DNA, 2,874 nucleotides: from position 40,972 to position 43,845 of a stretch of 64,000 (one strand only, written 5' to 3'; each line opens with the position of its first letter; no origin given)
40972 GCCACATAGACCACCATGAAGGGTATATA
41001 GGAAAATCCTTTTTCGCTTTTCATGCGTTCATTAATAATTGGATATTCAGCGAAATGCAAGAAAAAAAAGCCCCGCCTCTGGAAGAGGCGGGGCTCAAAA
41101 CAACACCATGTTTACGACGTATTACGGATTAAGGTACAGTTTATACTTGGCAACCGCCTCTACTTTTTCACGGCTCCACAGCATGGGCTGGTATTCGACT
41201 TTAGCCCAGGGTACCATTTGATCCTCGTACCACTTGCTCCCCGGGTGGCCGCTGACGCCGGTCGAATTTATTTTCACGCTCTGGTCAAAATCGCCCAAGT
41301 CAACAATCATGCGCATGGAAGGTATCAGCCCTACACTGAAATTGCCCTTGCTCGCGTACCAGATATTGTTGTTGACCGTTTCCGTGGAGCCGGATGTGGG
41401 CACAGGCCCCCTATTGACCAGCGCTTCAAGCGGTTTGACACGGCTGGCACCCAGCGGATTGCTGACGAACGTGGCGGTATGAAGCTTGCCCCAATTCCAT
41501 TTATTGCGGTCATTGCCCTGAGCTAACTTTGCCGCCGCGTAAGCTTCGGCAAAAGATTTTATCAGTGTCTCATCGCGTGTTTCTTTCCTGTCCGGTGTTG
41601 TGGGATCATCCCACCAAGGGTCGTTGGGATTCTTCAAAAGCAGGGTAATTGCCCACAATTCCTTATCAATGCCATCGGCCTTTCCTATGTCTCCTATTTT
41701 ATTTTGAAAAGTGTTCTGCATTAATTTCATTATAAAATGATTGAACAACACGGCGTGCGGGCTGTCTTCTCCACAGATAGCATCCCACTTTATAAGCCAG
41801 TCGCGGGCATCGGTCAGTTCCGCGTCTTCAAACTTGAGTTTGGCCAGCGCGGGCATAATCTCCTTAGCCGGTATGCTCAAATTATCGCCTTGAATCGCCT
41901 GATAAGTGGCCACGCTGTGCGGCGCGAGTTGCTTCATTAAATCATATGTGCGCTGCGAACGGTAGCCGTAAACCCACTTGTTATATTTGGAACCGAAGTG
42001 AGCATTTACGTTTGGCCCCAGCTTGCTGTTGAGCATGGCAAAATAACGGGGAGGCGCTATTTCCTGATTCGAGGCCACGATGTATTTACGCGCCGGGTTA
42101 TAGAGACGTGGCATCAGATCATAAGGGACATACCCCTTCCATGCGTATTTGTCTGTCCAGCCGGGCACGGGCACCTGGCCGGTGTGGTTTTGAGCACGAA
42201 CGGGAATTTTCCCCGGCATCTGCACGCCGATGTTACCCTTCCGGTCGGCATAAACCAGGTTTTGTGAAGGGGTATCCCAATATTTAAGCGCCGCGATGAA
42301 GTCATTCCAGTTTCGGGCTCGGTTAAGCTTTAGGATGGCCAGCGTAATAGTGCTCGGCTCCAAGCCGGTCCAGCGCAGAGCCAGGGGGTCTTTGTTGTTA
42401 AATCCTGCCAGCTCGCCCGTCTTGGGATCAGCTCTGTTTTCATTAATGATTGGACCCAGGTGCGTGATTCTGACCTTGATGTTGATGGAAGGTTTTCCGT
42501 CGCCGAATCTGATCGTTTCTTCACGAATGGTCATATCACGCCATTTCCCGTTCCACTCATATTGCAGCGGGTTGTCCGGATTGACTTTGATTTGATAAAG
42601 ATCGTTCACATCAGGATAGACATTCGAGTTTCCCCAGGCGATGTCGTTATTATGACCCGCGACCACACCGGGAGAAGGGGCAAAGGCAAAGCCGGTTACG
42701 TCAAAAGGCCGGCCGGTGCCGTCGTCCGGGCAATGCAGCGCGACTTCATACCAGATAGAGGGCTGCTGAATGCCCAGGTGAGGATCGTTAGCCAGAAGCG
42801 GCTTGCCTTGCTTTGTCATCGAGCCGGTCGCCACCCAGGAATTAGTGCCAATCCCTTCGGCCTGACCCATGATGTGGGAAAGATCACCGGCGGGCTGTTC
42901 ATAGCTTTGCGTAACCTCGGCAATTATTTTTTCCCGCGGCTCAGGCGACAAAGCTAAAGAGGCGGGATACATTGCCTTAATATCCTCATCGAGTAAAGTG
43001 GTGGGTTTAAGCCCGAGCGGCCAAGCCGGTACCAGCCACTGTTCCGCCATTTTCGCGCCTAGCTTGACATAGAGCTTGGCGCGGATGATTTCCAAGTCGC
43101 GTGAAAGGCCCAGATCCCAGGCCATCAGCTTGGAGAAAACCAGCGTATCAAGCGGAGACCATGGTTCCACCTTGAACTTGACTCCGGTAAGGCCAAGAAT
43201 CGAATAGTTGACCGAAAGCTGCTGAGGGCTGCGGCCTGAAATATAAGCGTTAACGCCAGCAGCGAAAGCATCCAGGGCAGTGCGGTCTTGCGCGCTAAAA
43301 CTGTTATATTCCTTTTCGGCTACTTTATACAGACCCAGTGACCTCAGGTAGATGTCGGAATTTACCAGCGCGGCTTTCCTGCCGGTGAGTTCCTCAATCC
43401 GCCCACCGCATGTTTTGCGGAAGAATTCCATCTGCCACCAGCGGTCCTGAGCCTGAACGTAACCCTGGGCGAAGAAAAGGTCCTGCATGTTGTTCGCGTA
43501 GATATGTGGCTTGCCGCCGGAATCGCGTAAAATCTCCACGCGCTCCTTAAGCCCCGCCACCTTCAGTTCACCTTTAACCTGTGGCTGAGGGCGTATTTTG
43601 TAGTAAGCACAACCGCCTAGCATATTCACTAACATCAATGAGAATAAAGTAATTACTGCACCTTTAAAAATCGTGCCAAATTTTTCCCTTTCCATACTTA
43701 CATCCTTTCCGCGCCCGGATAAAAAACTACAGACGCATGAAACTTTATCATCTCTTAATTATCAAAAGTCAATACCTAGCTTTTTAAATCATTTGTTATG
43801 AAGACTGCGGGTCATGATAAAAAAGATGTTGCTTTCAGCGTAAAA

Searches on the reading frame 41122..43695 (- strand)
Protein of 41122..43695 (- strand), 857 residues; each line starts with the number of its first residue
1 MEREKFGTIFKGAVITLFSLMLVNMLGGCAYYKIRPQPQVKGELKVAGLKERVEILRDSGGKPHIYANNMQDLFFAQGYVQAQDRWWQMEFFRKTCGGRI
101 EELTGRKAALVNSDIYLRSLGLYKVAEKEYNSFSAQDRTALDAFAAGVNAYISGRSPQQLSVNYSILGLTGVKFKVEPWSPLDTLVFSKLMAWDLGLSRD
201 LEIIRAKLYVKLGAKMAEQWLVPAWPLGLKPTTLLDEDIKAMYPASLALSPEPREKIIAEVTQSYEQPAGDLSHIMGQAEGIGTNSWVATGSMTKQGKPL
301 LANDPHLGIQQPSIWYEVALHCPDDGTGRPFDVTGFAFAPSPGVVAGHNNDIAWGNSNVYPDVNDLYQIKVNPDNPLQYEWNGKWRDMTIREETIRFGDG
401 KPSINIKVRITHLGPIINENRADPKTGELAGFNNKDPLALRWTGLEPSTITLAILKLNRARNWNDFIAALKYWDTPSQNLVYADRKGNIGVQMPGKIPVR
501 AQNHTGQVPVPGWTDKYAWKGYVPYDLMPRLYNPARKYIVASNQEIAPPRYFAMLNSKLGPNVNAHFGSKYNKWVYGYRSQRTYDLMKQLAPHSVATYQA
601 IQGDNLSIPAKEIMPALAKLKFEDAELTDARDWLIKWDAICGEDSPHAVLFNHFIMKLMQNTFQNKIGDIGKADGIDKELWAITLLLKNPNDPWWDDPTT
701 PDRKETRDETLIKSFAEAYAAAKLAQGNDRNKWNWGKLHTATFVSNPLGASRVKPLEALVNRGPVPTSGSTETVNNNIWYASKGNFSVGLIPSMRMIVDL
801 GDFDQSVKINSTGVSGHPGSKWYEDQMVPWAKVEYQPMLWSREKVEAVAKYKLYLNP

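Call 28: list_cluster_members(proteins=[window:41122-43695:-, window:9828-10943:+, window:11125-11664:+, window:11714-12517:+, window:12607-13686:+, window:13676-14386:+, window:14429-14782:+, window:14785-15120:+, window:15917-16540:-])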
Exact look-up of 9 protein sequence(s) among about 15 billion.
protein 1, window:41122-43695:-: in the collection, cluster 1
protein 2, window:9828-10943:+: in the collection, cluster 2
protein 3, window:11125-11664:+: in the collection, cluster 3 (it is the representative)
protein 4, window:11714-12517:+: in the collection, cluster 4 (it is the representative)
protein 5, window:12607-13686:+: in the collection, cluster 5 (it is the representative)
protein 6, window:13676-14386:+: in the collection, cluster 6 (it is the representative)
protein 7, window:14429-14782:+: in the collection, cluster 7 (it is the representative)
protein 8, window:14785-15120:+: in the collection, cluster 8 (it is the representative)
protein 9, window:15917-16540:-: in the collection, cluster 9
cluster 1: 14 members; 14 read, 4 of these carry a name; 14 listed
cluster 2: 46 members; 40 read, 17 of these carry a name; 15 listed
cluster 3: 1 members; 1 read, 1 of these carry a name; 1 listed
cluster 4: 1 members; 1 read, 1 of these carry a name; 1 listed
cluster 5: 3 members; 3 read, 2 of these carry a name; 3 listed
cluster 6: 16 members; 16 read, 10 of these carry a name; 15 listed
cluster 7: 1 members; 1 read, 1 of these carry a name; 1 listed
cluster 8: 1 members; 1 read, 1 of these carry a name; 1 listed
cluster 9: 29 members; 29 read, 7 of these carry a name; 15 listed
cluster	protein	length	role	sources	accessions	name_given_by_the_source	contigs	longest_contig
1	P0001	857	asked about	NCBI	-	-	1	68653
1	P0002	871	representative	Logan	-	-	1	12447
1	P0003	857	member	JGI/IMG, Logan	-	penicillin amidase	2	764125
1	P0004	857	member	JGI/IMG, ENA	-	penicillin amidase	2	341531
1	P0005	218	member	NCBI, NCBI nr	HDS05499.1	MAG TPA: penicillin acylase family protein, partial [Deltaproteobacteria bacterium] | penicillin acylase family protein [Deltaproteobacteria bacterium]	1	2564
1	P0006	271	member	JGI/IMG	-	penicillin amidase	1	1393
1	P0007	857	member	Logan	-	-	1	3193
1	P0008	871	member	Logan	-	-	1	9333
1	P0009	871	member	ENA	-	-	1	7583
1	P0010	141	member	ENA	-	-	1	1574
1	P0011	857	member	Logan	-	-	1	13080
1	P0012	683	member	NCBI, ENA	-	-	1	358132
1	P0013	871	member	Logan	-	-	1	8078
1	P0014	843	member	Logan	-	-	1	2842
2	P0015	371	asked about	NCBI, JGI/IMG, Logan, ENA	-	NAD(P)H-dependent flavin oxidoreductase YrpB (nitropropane dioxygenase family)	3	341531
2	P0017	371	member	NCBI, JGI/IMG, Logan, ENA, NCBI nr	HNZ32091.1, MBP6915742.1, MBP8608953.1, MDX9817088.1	MAG: nitronate monooxygenase [Smithellaceae bacterium] | NAD(P)H-dependent flavin oxidoreductase YrpB (nitropropane dioxygenase family) | nitronate monooxygenase [Syntrophaceae bacterium]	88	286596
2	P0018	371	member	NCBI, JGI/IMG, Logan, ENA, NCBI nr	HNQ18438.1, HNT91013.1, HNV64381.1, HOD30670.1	MAG TPA: nitronate monooxygenase [Smithellaceae bacterium] | NAD(P)H-dependent flavin oxidoreductase YrpB (nitropropane dioxygenase family) | nitronate monooxygenase [Smithellaceae bacterium]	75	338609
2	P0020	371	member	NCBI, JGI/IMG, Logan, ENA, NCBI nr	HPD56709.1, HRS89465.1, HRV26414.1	MAG TPA: nitronate monooxygenase [Smithellaceae bacterium] | nitronate monooxygenase [Smithellaceae bacterium]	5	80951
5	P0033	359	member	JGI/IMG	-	hypothetical protein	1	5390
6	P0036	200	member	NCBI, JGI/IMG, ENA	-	DNA-3-methyladenine glycosylase I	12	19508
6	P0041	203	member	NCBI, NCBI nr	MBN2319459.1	MAG: DNA-3-methyladenine glycosylase I [Acidobacteria bacterium] | DNA-3-methyladenine glycosylase I [Acidobacteriota bacterium]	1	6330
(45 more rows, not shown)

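Call 29: find_encoding_contigs(protein=P0020, flank=10000, max_places=4)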
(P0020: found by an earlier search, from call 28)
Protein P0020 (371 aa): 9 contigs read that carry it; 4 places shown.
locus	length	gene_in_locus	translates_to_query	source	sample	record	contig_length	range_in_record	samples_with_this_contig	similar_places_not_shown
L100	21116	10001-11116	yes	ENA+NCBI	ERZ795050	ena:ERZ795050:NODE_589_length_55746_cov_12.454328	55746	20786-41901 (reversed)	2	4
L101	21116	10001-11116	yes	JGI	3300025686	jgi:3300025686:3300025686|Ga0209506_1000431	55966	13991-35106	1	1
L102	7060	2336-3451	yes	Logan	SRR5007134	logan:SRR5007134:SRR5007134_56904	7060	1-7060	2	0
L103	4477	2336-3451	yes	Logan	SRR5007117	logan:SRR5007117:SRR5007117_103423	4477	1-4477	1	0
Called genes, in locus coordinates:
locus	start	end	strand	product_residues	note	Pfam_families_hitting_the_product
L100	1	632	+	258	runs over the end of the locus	PF01177:Asp_Glu_race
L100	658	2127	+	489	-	PF02511:Thy1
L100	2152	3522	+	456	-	PF00083:Sugar_tr, PF07690:MFS_1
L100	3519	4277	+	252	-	PF01925:TauE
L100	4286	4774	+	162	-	PF00583:Acetyltransf_1, PF13673:Acetyltransf_10, PF13508:Acetyltransf_7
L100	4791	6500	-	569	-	PF19676:DUF6178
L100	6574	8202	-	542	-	PF00118:Cpn60_TCP1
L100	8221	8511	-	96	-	PF00166:Cpn10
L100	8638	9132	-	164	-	PF00011:HSP20, PF17886:ArsA_HSP20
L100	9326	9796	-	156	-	PF13511:DUF4124 (weak), PF00462:Glutaredoxin, PF13417:GST_N_3 (weak)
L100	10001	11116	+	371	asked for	PF00478:IMPDH (faint), PF03060:NMO, PF01070:FMN_dh (weak)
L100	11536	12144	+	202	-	-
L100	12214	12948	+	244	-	PF00730:HhH-GPD (weak)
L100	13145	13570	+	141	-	PF12646:DUF3783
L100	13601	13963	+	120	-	-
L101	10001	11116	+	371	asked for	PF00478:IMPDH (faint), PF03060:NMO, PF01070:FMN_dh (weak)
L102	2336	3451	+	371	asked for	PF00478:IMPDH (faint), PF03060:NMO, PF01070:FMN_dh (weak)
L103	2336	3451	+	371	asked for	PF00478:IMPDH (faint), PF03060:NMO, PF01070:FMN_dh (weak)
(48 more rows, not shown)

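Call 32: find_encoding_contigs(protein=P0017, flank=10000, max_places=8)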
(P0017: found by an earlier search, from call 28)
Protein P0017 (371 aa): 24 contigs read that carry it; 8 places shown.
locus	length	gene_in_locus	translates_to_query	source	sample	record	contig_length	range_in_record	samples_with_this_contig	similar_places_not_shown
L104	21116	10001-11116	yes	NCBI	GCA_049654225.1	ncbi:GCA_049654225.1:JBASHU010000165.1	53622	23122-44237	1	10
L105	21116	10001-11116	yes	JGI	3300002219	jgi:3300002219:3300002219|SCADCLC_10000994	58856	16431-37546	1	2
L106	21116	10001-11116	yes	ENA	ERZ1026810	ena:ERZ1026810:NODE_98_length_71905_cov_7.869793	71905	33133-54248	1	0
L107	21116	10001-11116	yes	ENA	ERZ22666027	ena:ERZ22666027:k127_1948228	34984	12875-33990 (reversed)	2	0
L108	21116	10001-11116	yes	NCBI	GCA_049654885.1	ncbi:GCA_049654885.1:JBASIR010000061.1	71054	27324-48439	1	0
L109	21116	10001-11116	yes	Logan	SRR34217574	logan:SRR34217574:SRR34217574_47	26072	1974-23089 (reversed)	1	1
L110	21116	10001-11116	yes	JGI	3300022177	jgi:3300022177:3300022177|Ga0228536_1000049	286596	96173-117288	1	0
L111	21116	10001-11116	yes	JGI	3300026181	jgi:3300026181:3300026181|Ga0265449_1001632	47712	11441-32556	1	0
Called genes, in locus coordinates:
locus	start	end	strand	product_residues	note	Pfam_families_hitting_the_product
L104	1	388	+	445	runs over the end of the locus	PF05226:CHASE2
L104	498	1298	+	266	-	PF01177:Asp_Glu_race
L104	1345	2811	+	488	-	PF02511:Thy1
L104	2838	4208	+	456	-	PF00083:Sugar_tr, PF05977:MFS_3 (weak), PF07690:MFS_1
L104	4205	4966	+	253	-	PF01925:TauE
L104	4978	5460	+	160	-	PF00583:Acetyltransf_1, PF13673:Acetyltransf_10, PF13508:Acetyltransf_7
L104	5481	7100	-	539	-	PF19676:DUF6178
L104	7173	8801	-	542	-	PF00118:Cpn60_TCP1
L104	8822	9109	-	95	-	PF00166:Cpn10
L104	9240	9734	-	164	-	PF00011:HSP20, PF17886:ArsA_HSP20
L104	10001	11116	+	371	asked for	PF00478:IMPDH (faint), PF03060:NMO, PF01070:FMN_dh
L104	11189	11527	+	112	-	-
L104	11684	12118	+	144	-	-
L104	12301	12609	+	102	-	PF11373:DUF3175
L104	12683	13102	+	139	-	PF12646:DUF3783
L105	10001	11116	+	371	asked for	PF00478:IMPDH (faint), PF03060:NMO, PF01070:FMN_dh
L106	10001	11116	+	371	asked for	PF00478:IMPDH (faint), PF03060:NMO, PF01070:FMN_dh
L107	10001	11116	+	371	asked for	PF00478:IMPDH (faint), PF03060:NMO, PF01070:FMN_dh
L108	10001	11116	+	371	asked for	PF00478:IMPDH (faint), PF03060:NMO, PF01070:FMN_dh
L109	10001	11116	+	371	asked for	PF00478:IMPDH (faint), PF03060:NMO, PF01070:FMN_dh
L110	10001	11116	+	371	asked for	PF00478:IMPDH (faint), PF03060:NMO, PF01070:FMN_dh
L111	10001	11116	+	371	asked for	PF00478:IMPDH (faint), PF03060:NMO, PF01070:FMN_dh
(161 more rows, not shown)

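Call 37: find_encoding_contigs(protein=P0018, flank=7000, max_places=6)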
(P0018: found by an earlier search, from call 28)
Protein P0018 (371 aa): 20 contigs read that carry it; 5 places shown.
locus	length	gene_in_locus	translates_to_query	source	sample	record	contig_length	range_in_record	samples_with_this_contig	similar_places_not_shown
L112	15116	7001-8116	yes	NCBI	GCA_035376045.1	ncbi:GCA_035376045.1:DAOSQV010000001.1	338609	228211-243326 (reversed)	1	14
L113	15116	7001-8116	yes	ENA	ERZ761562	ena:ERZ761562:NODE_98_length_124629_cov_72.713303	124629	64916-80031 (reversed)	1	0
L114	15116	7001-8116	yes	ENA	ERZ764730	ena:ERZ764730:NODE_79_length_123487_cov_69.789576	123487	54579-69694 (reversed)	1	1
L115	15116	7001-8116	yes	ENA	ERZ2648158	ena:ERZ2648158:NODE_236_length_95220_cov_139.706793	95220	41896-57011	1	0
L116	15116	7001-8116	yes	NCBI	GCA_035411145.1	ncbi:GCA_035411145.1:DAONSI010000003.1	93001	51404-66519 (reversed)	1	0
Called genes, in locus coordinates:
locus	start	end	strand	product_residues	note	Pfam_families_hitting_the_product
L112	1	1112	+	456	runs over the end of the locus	PF00083:Sugar_tr, PF07690:MFS_1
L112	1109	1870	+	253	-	PF01925:TauE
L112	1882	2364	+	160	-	PF00583:Acetyltransf_1, PF13673:Acetyltransf_10, PF13508:Acetyltransf_7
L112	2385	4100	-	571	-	PF19676:DUF6178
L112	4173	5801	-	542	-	PF00118:Cpn60_TCP1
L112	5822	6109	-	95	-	PF00166:Cpn10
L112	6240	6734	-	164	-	PF00011:HSP20, PF17886:ArsA_HSP20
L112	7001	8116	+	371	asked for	PF00478:IMPDH (faint), PF03060:NMO, PF01070:FMN_dh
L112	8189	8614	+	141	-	-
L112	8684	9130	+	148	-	-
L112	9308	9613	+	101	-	PF11373:DUF3175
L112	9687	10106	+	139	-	PF12646:DUF3783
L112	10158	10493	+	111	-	PF02311:AraC_binding, PF07883:Cupin_2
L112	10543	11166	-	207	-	PF27271:AF_1327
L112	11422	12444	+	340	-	-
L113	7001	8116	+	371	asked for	PF00478:IMPDH (faint), PF03060:NMO, PF01070:FMN_dh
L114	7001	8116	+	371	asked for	PF00478:IMPDH (faint), PF03060:NMO, PF01070:FMN_dh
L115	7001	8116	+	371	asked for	PF00478:IMPDH (faint), PF03060:NMO, PF01070:FMN_dh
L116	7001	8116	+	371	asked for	PF00478:IMPDH (faint), PF03060:NMO, PF01070:FMN_dh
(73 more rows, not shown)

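Call 50: find_encoding_contigs(protein=P0036, flank=6000, max_places=8)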
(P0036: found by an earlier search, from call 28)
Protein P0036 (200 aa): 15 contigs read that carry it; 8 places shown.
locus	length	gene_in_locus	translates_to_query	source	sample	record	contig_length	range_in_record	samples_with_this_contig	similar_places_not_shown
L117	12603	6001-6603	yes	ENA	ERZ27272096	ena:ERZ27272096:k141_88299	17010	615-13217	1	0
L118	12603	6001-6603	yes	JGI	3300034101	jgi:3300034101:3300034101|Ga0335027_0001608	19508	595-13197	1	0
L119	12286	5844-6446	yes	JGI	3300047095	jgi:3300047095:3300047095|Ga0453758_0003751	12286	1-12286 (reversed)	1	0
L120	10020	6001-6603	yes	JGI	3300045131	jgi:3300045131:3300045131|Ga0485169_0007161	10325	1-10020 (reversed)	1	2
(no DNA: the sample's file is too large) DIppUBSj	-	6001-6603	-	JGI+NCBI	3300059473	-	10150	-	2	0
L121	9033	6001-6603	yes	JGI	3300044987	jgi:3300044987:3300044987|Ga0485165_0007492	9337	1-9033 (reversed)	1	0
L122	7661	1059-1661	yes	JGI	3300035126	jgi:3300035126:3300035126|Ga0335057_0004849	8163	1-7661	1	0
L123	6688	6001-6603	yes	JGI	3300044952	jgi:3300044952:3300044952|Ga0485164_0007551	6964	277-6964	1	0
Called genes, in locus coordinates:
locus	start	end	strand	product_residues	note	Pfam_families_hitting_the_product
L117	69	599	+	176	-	-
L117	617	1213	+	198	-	-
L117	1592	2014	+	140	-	-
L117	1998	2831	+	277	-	-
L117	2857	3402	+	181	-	PF14300:DMP19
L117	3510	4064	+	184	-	PF13637:Ank_4 (weak), PF12796:Ank_2, PF13857:Ank_5 (weak), PF13637:Ank_4, PF13857:Ank_5, PF00023:Ank, PF12796:Ank_2, PF13606:Ank_3, +2 more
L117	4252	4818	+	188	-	-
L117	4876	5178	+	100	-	-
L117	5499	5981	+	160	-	-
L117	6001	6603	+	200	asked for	PF03352:Adenine_glyco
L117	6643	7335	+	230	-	-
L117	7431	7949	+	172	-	-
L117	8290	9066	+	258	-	PF01027:Bax1-I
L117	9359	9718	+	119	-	-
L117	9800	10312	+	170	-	PF13174:TPR_6 (faint), PF13428:TPR_14 (faint)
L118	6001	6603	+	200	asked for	PF03352:Adenine_glyco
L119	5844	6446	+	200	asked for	PF03352:Adenine_glyco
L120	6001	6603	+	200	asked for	PF03352:Adenine_glyco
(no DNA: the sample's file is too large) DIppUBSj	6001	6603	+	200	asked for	PF03352:Adenine_glyco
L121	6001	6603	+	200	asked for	PF03352:Adenine_glyco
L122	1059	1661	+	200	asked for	PF03352:Adenine_glyco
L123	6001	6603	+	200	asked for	PF03352:Adenine_glyco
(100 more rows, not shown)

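Call 57: find_encoding_contigs(protein=P0033, flank=6000, max_places=4)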
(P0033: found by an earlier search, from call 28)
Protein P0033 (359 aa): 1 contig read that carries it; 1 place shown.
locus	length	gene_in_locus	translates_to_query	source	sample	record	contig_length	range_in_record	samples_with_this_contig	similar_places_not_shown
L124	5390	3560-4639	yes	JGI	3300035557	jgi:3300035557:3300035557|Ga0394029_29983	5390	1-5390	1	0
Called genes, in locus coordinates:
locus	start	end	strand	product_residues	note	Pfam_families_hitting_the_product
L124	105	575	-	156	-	PF13511:DUF4124, PF00462:Glutaredoxin, PF13417:GST_N_3 (faint)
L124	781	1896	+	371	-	PF00478:IMPDH (faint), PF03060:NMO, PF01070:FMN_dh (weak)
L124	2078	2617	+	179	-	-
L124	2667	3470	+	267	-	PF18165:pP_pnuc_1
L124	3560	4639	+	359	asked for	PF12686:DUF3800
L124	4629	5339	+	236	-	PF03352:Adenine_glyco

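Call 58: find_encoding_contigs(protein=P0041, flank=6000, max_places=3)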
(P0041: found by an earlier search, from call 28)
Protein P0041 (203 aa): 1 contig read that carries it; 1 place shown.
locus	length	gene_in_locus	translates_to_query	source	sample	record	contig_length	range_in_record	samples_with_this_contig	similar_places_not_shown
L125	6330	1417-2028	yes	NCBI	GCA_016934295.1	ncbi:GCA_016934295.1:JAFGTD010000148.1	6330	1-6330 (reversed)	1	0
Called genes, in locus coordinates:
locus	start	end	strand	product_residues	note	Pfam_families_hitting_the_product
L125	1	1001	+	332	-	PF00246:Peptidase_M14 (weak)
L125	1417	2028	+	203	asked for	PF03352:Adenine_glyco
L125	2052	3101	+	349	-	PF02275:CBAH, PF03417:AAT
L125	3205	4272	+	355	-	PF01208:URO-D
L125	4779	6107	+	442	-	PF00036:EF-hand_1 (faint), PF13202:EF-hand_5 (faint), PF13405:EF-hand_6 (faint), PF13499:EF-hand_7 (faint), PF05935:Arylsulfotrans, PF13360:PQQ_2, PF14269:Arylsulfotran_2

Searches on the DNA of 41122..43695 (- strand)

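Call 30: search_with_rna_model(model_id=R1, source=L100, filters=off, max_evalue=1, show_alignments=4)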
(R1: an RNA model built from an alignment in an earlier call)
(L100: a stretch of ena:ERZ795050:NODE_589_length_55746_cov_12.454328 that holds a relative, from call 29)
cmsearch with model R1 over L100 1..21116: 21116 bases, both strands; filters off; matches with E-value up to 1: 1.
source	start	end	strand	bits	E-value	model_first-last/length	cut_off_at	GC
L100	12094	12158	+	45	3.3e-12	1-63/63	no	0.68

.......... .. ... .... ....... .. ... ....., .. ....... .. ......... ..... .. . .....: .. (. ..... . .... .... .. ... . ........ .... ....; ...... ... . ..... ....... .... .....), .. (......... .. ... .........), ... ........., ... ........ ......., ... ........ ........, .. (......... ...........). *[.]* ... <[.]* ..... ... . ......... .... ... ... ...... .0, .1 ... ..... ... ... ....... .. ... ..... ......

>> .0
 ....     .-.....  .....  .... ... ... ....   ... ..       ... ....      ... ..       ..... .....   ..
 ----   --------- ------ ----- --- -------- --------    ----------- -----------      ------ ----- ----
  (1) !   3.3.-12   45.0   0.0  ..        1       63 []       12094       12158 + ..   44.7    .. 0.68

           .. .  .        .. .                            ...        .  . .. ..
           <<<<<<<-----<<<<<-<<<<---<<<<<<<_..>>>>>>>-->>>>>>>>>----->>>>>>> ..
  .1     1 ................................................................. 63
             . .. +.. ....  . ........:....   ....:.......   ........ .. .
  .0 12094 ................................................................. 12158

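Call 34: search_with_rna_model(model_id=R1, sources=[L104, L108, L110], filters=off, max_evalue=1)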
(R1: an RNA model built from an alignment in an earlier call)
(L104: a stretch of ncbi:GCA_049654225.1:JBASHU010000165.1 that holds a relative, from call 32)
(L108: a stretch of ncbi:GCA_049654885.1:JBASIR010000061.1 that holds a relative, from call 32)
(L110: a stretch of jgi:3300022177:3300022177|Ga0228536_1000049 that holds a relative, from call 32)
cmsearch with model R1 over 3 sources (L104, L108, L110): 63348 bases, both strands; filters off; matches with E-value up to 1: 5.
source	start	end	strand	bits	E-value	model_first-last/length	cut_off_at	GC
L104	12113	12164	+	14.7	0.096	1-63/63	no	0.5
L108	12113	12164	+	14.7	0.096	1-63/63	no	0.5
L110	12113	12164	+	14.7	0.096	1-63/63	no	0.5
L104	9291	9347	-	12.3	0.6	1-63/63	no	0.44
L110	9291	9347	-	12.3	0.6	1-63/63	no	0.44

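Call 38: search_with_rna_model(model_id=R1, sources=[L112, L114], filters=off, max_evalue=5)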
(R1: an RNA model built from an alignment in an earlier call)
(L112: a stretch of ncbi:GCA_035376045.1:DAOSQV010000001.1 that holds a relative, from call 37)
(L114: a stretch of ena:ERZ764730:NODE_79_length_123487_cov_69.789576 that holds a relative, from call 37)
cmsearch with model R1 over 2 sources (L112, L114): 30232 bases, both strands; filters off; matches with E-value up to 5: 10.
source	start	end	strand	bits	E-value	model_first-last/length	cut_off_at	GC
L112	9114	9171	+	49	2.3e-13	1-63/63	no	0.55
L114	9120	9175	+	16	0.017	1-63/63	no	0.43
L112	9114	9181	-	12.4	0.28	1-63/63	no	0.53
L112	4688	4722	+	11.6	0.48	1-63/63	no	0.54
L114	4686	4720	+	11.6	0.48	1-63/63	no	0.54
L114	9706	9759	+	11.6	0.5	1-63/63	no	0.44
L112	9268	9290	+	10.3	1.3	1-63/63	no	0.26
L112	9268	9290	-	9.6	2.3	1-63/63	no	0.26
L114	10115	10143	+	9.5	2.5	1-63/63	no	0.48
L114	10115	10143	-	8.8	4.3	1-63/63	no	0.48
